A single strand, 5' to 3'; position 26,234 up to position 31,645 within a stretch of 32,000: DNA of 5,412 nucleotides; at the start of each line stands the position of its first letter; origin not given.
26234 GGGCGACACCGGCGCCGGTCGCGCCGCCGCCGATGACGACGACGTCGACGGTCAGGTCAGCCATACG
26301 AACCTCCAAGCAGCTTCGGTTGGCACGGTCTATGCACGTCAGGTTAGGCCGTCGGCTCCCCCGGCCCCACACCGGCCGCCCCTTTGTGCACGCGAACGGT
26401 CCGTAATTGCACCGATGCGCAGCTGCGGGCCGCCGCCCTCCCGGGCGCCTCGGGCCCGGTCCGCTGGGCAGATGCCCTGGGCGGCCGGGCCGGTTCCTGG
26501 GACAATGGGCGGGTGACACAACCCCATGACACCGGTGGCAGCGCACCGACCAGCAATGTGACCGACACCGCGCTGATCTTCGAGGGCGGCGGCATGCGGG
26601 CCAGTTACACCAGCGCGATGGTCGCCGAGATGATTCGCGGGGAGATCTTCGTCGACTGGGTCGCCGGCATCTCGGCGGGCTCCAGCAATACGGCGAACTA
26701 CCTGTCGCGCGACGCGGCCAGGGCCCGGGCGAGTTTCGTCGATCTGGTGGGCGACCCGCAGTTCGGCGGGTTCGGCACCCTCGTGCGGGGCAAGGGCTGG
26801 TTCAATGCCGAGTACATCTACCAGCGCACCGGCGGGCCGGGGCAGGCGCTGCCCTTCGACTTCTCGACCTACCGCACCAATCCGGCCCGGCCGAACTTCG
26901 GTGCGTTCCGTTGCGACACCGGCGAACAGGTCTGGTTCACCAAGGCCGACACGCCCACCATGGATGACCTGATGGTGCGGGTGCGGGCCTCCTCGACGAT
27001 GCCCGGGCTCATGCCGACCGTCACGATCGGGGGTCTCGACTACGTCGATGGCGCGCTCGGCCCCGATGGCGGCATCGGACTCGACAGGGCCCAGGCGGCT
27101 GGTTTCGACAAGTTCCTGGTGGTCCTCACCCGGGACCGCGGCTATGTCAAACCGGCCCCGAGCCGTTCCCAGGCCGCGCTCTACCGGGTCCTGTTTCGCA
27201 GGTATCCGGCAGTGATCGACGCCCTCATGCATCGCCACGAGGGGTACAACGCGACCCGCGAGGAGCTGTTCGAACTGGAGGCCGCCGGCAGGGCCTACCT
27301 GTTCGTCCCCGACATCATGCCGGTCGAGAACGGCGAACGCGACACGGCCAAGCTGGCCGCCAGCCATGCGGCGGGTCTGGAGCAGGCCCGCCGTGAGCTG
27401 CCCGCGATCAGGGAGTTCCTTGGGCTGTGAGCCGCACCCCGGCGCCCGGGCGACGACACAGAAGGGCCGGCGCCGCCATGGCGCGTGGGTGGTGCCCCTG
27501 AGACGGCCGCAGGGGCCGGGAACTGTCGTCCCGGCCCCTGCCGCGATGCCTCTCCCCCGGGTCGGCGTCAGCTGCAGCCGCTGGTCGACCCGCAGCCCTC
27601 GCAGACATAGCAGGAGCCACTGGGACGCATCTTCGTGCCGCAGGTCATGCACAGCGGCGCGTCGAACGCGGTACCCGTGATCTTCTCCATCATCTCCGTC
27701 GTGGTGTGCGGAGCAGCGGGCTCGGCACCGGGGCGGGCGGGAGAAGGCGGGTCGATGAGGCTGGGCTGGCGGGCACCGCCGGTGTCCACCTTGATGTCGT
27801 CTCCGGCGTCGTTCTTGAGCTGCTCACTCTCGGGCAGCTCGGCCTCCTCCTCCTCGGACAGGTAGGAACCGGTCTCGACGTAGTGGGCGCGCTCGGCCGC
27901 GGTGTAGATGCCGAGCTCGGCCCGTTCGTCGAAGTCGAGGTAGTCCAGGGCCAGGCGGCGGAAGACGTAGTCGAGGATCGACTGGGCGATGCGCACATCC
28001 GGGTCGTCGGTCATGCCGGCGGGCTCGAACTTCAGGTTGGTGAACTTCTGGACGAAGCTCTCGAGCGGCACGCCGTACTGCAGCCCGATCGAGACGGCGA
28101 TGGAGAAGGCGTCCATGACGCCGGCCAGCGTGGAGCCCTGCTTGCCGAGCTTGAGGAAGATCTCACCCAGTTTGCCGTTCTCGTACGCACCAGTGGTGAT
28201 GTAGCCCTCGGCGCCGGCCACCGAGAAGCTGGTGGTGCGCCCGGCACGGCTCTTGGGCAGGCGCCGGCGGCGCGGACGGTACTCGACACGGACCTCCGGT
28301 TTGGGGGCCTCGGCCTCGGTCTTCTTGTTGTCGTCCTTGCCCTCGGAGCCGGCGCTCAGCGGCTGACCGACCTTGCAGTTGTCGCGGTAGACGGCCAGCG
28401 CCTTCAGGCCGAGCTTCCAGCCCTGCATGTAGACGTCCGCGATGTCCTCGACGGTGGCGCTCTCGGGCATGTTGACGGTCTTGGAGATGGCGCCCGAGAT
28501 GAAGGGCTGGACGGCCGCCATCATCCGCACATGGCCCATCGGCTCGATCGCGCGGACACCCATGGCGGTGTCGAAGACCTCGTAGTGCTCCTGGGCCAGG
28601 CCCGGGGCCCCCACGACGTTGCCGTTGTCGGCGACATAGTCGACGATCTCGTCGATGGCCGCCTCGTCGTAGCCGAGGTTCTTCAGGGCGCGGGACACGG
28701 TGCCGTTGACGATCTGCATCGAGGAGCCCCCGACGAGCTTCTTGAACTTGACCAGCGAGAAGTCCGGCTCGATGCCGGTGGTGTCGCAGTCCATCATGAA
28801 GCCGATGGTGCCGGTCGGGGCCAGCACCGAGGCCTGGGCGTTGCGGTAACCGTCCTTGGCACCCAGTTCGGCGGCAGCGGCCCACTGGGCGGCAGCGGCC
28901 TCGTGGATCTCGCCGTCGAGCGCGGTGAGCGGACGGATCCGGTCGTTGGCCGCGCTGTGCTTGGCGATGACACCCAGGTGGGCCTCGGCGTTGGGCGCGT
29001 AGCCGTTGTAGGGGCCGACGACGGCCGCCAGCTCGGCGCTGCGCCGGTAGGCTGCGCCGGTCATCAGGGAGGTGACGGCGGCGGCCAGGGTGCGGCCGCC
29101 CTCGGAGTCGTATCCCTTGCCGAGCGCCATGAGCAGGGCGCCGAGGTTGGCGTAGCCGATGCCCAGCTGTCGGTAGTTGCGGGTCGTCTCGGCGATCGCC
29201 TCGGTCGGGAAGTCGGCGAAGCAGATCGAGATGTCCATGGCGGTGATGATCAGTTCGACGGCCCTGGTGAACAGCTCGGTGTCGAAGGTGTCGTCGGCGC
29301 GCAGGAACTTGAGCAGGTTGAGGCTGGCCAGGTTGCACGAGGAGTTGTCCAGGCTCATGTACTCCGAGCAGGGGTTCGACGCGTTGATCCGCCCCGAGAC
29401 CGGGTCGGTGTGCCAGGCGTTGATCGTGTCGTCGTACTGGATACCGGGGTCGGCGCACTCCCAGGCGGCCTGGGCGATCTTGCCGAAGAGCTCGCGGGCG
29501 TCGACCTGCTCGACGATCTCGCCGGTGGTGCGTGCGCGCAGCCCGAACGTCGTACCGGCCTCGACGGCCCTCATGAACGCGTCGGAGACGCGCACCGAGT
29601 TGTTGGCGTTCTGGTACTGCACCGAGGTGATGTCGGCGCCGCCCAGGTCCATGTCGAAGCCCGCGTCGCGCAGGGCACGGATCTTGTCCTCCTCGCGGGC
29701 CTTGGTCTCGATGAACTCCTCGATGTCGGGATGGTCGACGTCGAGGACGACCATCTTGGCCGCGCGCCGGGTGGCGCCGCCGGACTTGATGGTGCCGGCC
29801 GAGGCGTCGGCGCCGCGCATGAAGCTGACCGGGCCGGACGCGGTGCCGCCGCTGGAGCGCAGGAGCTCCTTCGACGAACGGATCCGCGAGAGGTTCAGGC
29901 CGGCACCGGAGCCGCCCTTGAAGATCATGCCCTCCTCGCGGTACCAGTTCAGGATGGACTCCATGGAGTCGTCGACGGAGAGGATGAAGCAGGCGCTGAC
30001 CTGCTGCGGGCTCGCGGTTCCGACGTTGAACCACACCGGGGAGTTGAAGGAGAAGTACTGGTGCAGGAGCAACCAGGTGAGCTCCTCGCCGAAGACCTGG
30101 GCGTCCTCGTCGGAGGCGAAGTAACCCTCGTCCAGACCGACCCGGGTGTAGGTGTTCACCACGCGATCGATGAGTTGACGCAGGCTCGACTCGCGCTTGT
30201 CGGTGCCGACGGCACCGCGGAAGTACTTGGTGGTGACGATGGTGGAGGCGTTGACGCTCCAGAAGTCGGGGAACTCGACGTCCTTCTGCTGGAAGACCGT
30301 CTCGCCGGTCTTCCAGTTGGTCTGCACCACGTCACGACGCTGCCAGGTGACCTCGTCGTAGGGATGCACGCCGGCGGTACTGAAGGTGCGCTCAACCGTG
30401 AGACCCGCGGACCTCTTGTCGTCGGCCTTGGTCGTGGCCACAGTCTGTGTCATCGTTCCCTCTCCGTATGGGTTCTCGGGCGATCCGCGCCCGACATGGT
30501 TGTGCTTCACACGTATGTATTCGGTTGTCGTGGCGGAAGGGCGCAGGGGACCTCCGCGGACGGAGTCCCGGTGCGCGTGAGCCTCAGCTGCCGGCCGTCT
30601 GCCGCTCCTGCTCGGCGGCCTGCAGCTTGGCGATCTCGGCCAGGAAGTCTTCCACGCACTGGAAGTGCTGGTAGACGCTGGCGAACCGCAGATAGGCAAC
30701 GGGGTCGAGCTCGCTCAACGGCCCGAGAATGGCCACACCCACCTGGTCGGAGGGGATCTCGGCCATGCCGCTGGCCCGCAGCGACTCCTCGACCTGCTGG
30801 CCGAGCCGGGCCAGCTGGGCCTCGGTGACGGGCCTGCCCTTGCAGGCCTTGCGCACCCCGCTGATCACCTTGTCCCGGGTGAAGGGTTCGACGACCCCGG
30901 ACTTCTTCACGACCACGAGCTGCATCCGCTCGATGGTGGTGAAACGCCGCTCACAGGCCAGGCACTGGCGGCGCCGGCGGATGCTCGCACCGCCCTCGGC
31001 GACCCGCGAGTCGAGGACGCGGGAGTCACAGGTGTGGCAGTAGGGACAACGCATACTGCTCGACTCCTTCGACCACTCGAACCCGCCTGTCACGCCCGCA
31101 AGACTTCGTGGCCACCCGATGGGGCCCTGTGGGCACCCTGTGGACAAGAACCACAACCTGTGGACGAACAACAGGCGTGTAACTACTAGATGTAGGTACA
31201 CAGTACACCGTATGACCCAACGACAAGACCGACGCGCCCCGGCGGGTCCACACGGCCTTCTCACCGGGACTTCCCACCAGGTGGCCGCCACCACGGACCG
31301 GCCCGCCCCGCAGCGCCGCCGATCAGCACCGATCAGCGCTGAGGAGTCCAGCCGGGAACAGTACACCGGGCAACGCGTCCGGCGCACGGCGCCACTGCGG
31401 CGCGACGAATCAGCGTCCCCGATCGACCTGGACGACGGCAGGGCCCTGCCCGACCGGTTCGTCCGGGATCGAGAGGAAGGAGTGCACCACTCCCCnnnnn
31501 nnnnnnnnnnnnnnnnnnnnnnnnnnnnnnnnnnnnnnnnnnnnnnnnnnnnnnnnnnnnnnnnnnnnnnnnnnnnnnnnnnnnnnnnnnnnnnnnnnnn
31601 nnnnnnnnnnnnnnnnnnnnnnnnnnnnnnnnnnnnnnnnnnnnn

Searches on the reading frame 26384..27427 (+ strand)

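Call 10: search_protein_families(library=pfam, proteins=[window:26384-27427:+], max_evalue=0.001)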
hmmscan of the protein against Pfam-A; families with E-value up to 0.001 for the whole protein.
window:26384-27427:+ (348 aa): 2 families
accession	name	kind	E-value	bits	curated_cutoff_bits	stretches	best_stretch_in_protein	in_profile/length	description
PF19890.4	DUF6363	-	5.2e-18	65.1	26.4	1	274-346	1-74/75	Domain of unknown function (DUF6363)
PF01734.28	Patatin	-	2.3e-14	54.5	27.7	1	64-225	1-181/191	Patatin-like phospholipase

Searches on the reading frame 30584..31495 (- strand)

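Call 10: search_protein_families(library=pfam, proteins=[window:30584-31495:-], max_evalue=0.001)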
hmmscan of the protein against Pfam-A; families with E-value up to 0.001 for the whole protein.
window:30584-31495:- (303 aa): 2 families
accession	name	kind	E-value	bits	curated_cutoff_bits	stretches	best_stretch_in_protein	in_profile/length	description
PF22811.2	Zn_ribbon_NrdR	-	2.2e-18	66.4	27.2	1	148-189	1-42/42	Transcriptional repressor NrdR-like, N-terminal domain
PF03477.21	ATP-cone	-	5e-15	56.3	25.8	1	194-279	2-86/88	ATP cone domain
